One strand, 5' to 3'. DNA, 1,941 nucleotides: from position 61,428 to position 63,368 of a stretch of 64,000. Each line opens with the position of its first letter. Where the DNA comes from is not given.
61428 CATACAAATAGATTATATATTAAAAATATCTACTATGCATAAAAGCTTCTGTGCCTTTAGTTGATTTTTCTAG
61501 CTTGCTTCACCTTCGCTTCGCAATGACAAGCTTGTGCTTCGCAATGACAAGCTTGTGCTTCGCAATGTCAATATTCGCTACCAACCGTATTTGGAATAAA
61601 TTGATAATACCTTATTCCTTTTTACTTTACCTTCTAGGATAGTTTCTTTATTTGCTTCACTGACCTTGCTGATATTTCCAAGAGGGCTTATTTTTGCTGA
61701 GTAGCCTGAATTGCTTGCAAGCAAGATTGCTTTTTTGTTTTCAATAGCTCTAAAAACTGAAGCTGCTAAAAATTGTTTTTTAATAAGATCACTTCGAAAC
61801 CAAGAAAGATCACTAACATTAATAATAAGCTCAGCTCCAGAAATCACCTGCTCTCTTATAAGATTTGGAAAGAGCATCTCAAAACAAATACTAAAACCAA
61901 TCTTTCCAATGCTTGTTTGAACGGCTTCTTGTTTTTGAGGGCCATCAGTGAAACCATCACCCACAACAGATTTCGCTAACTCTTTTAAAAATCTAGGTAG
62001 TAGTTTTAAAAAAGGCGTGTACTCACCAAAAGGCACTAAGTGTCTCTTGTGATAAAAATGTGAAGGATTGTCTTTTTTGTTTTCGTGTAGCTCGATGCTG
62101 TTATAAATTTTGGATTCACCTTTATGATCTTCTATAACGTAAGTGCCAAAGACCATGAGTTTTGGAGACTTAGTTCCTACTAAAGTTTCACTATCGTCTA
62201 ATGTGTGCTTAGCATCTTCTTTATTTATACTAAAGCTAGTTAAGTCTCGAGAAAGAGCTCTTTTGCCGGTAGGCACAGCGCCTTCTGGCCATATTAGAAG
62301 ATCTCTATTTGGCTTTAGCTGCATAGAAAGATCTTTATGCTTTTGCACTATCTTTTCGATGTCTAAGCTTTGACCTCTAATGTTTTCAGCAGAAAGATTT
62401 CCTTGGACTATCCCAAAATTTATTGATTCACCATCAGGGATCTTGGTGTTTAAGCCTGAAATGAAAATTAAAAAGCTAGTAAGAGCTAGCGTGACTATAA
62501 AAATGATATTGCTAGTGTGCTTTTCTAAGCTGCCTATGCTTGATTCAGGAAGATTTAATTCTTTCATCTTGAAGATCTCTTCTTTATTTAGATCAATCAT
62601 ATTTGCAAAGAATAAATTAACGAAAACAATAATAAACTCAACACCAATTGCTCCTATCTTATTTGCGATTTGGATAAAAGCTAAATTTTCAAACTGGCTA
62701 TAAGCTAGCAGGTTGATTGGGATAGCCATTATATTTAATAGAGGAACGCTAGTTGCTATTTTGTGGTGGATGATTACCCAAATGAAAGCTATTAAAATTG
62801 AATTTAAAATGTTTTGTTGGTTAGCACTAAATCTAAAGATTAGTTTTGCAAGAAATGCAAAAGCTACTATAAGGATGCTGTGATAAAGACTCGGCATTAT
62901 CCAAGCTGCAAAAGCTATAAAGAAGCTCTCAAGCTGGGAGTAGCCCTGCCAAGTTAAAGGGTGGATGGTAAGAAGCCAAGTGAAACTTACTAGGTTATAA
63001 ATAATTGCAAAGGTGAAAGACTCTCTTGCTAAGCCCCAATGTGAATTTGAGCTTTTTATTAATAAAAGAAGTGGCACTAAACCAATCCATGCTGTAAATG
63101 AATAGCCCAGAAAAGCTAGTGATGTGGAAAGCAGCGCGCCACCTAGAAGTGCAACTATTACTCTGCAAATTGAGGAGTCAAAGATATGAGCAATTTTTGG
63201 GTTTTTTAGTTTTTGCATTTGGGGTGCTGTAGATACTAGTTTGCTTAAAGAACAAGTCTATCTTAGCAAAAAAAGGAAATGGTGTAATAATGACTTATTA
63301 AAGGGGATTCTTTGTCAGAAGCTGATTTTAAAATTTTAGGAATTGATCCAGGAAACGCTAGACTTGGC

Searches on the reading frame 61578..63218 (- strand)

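Call 94: search_protein_families(library=pfam, proteins=[window:61578-63218:-], max_evalue=0.00001)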
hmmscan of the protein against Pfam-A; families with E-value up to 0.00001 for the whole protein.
window:61578-63218:- (546 aa): 2 families
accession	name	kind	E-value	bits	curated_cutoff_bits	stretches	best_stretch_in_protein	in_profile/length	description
PF00795.27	CN_hydrolase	-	1e-21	77.9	23.2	1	283-537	10-251/256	Carbon-nitrogen hydrolase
PF20154.4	LNT_N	-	5.3e-15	56.4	27.1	1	27-202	2-158/159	Apolipoprotein N-acyltransferase N-terminal domain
